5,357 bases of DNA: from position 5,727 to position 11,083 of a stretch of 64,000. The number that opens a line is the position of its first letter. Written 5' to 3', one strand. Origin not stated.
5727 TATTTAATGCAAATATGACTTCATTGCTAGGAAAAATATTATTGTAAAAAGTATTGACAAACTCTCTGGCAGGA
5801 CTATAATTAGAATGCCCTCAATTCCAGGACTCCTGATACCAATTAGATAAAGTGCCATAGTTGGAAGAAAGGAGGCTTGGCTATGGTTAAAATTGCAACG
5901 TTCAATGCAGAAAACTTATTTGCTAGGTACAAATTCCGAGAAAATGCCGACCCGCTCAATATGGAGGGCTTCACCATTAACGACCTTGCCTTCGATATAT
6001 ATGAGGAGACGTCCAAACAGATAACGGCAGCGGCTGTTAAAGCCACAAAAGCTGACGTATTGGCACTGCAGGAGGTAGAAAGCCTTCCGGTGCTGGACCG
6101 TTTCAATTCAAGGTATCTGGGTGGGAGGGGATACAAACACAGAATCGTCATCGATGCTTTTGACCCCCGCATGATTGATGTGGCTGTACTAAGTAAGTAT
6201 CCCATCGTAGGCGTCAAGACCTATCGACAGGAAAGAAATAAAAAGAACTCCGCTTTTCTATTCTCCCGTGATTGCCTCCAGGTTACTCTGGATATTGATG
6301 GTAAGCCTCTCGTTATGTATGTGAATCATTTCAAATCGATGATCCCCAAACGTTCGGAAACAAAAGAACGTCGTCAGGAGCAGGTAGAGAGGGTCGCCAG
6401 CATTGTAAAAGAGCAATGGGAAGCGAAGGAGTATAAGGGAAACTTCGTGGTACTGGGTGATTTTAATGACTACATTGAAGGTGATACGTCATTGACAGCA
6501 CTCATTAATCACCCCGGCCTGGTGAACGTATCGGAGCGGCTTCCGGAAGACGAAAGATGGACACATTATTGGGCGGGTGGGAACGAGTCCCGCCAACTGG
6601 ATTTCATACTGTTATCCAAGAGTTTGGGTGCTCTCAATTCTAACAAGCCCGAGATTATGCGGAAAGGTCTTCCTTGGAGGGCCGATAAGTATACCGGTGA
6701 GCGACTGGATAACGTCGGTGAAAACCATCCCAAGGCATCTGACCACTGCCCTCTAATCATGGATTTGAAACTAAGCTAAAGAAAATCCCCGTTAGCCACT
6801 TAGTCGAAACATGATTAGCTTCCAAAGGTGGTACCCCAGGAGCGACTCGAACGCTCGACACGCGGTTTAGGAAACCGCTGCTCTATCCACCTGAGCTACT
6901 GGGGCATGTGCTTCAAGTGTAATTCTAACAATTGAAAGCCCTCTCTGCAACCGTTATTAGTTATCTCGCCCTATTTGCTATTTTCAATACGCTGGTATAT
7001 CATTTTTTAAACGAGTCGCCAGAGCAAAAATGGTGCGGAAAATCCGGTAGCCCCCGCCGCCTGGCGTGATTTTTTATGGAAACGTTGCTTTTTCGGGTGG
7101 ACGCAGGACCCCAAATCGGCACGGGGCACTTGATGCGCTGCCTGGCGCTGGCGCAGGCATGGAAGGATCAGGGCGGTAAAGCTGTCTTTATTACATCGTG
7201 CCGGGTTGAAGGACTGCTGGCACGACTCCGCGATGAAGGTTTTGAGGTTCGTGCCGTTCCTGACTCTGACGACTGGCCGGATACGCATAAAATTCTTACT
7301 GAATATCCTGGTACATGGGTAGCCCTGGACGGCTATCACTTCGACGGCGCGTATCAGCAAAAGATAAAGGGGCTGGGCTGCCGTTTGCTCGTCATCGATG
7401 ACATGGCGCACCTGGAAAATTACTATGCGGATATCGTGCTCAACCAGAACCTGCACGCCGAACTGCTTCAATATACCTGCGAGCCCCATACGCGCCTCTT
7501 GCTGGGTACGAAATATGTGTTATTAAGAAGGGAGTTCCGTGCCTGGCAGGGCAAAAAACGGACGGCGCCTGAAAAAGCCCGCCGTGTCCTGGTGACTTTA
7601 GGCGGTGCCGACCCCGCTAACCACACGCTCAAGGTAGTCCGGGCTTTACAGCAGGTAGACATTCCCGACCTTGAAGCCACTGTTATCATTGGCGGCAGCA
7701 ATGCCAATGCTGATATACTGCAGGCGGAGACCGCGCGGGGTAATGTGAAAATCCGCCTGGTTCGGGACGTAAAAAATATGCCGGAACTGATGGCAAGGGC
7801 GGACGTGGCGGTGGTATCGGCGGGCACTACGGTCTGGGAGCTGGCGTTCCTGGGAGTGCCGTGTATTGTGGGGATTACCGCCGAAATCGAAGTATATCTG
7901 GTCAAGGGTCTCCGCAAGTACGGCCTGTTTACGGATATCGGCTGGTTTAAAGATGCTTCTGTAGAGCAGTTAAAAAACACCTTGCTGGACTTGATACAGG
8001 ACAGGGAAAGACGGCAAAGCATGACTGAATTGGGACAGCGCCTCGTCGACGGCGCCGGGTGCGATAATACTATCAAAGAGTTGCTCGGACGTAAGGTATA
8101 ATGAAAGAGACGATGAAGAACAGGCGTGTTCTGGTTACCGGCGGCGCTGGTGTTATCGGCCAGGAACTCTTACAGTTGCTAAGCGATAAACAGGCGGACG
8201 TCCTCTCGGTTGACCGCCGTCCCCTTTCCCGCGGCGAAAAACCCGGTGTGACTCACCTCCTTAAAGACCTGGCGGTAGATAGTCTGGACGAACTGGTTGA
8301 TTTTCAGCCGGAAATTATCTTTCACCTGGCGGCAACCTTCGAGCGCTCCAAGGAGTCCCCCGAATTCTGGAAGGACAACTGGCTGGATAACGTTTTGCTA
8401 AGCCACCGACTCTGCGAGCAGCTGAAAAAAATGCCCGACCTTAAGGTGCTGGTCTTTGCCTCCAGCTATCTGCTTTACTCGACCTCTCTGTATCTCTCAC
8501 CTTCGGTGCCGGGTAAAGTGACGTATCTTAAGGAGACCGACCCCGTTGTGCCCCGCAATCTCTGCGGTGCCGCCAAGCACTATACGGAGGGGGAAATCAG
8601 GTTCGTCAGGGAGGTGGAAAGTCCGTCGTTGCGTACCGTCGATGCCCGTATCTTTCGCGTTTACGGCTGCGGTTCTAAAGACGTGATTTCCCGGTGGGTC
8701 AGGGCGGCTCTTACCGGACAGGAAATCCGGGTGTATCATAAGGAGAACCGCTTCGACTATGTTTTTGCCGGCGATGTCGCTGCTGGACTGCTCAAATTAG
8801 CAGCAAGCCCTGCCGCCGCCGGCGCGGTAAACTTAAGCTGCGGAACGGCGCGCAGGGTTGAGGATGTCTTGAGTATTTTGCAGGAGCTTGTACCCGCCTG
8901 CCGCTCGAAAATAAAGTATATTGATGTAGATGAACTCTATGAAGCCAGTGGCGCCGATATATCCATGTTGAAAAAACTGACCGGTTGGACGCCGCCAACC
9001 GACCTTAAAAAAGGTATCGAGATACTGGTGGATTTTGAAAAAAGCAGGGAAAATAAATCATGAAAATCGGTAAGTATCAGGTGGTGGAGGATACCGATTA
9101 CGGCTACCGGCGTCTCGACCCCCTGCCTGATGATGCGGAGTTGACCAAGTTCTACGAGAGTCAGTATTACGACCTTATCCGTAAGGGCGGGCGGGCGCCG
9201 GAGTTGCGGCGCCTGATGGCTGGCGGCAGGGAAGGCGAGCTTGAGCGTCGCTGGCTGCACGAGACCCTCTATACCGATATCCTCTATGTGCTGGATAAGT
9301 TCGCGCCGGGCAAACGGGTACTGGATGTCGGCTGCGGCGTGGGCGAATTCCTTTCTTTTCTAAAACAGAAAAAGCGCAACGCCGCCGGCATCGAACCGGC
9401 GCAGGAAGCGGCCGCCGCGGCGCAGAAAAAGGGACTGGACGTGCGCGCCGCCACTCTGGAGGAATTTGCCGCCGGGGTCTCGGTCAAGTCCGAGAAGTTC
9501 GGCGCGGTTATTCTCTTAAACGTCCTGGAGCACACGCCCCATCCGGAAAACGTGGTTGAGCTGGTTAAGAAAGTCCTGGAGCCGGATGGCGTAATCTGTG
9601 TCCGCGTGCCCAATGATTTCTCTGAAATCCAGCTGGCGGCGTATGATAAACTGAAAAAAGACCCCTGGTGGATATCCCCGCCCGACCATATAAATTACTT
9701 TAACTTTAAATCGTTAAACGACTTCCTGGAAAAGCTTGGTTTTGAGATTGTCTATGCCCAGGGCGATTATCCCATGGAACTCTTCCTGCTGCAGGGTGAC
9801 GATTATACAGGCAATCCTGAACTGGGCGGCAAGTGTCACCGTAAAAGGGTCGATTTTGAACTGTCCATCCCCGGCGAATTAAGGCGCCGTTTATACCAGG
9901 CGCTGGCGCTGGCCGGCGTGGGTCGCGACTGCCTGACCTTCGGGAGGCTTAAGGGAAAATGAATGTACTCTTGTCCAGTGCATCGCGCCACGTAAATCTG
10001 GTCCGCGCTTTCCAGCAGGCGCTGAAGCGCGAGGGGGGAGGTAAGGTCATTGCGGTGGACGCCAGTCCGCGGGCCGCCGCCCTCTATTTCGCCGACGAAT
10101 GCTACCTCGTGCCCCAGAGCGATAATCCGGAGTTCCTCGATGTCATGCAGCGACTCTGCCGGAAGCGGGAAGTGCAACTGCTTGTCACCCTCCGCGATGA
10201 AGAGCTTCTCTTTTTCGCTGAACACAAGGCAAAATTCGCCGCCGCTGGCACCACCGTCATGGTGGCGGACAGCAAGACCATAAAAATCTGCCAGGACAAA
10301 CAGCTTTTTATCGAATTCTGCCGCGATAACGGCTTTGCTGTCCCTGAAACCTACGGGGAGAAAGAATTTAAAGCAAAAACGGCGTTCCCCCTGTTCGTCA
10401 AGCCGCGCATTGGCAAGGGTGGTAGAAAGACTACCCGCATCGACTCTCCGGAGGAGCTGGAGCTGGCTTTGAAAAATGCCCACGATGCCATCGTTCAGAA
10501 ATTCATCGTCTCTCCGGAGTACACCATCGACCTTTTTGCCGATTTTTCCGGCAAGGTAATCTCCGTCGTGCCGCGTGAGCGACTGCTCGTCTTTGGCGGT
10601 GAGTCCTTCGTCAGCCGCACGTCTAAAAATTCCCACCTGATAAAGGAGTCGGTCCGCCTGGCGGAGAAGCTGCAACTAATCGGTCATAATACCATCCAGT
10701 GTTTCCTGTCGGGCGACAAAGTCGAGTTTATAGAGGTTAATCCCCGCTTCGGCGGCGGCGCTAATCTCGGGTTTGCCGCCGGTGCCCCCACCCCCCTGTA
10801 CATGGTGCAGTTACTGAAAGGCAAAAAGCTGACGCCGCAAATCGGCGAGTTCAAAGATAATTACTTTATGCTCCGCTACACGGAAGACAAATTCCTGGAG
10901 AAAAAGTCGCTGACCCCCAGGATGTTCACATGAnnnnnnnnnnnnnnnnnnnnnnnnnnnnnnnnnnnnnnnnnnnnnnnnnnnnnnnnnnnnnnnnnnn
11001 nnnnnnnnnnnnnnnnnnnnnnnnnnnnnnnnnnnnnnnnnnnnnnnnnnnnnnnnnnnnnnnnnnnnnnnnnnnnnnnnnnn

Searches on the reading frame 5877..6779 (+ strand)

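Call 47: search_protein_families(library=pfam, proteins=[window:5877-6779:+], max_evalue=0.00001)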
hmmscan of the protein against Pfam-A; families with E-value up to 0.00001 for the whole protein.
window:5877-6779:+ (300 aa): 2 families
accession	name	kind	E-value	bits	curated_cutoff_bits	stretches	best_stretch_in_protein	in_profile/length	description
PF19580.5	Exo_endo_phos_3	-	4.3e-13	49.4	27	1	6-207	2-204/311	Endonuclease/Exonuclease/phosphatase family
PF03372.29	Exo_endo_phos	-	1.5e-11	44.9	24.5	1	47-255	19-211/225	Endonuclease/Exonuclease/phosphatase family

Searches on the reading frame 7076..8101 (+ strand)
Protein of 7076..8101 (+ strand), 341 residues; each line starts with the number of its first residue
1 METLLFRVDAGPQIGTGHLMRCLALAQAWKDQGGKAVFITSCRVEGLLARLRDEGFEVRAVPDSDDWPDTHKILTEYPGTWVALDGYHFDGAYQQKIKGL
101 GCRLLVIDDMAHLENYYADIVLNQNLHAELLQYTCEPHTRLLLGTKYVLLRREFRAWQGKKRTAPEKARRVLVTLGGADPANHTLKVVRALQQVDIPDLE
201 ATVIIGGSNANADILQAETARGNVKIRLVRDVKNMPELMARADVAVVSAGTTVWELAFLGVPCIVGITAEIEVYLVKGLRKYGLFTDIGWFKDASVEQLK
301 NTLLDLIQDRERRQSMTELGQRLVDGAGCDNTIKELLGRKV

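Call 47: search_protein_families(library=pfam, proteins=[window:7076-8101:+], max_evalue=0.00001)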
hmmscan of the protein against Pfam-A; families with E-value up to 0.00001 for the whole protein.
window:7076-8101:+ (341 aa): 2 families
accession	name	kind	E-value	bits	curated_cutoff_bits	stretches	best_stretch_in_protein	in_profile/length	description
PF04101.22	Glyco_tran_28_C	-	6.6e-07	29.9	22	1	171-317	2-151/166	Glycosyltransferase family 28 C-terminal domain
PF00534.26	Glycos_transf_1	-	3.8e-06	27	26.4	1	163-320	9-169/172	Glycosyl transferases group 1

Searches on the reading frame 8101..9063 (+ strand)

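Call 47: search_protein_families(library=pfam, proteins=[window:8101-9063:+], max_evalue=0.00001)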
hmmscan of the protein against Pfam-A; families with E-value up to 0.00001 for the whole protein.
window:8101-9063:+ (320 aa): 3 families
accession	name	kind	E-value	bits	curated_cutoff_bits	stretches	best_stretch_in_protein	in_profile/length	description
PF01370.27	Epimerase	-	7.8e-28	97.9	20.9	1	10-240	1-231/240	NAD dependent epimerase/dehydratase family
PF16363.11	GDP_Man_Dehyd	-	3.5e-10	40.3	27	1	11-307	1-330/332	GDP-mannose 4,6 dehydratase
PF04321.23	RmlD_sub_bind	-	4.3e-10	39.6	27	1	9-238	2-201/287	RmlD substrate binding domain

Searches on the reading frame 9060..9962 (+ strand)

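Call 47: search_protein_families(library=pfam, proteins=[window:9060-9962:+], max_evalue=0.00001)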
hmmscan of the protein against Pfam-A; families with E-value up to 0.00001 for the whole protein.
window:9060-9962:+ (300 aa): 6 families
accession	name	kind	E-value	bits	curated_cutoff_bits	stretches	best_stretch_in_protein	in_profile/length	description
PF13489.12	Methyltransf_23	-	9.5e-26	90.9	27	1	64-232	3-163/164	Methyltransferase domain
PF08241.18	Methyltransf_11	-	8.5e-13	49.2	21.2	1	88-180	1-94/95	Methyltransferase domain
PF07021.18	MetW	-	1.5e-12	48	21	1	73-171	3-100/193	Methionine biosynthesis protein MetW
PF08242.18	Methyltransf_12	-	1e-11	45.9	30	1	88-179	1-98/98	Methyltransferase domain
PF13649.12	Methyltransf_25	-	2.8e-11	44.4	27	1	87-177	1-97/97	Methyltransferase domain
PF13847.12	Methyltransf_31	-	3.2e-11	43.5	27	1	83-187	3-115/145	Methyltransferase domain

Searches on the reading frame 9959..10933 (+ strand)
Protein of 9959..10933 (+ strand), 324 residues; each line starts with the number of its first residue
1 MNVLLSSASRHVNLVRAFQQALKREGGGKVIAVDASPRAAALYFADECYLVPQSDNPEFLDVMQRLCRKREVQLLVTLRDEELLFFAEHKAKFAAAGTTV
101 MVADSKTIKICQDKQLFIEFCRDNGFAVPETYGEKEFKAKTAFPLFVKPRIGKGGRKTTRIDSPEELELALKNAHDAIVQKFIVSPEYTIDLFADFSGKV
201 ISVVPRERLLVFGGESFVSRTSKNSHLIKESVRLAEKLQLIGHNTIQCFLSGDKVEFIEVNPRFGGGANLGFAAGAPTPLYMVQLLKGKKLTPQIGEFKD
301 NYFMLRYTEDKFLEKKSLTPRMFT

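Call 47: search_protein_families(library=pfam, proteins=[window:9959-10933:+], max_evalue=0.00001)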
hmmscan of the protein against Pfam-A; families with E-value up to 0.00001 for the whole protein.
window:9959-10933:+ (324 aa): 4 families
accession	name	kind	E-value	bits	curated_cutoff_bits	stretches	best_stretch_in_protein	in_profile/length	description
PF21360.3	PylC-like_N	-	1.2e-23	83.5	27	1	3-100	1-95/96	PylC-like, N-terminal domain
PF02655.19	ATP-grasp_3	-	4.2e-18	66.4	23.2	1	111-266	1-159/160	ATP-grasp domain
PF15632.11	ATPgrasp_Ter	-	2.8e-16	59.9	29.1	1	175-291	3-112/131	ATP-grasp in the biosynthetic pathway with Ter operon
PF02786.22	CPSase_L_D2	-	3.8e-06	27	19.8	0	136-270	32-186/211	Carbamoyl-phosphate synthase L chain, ATP binding domain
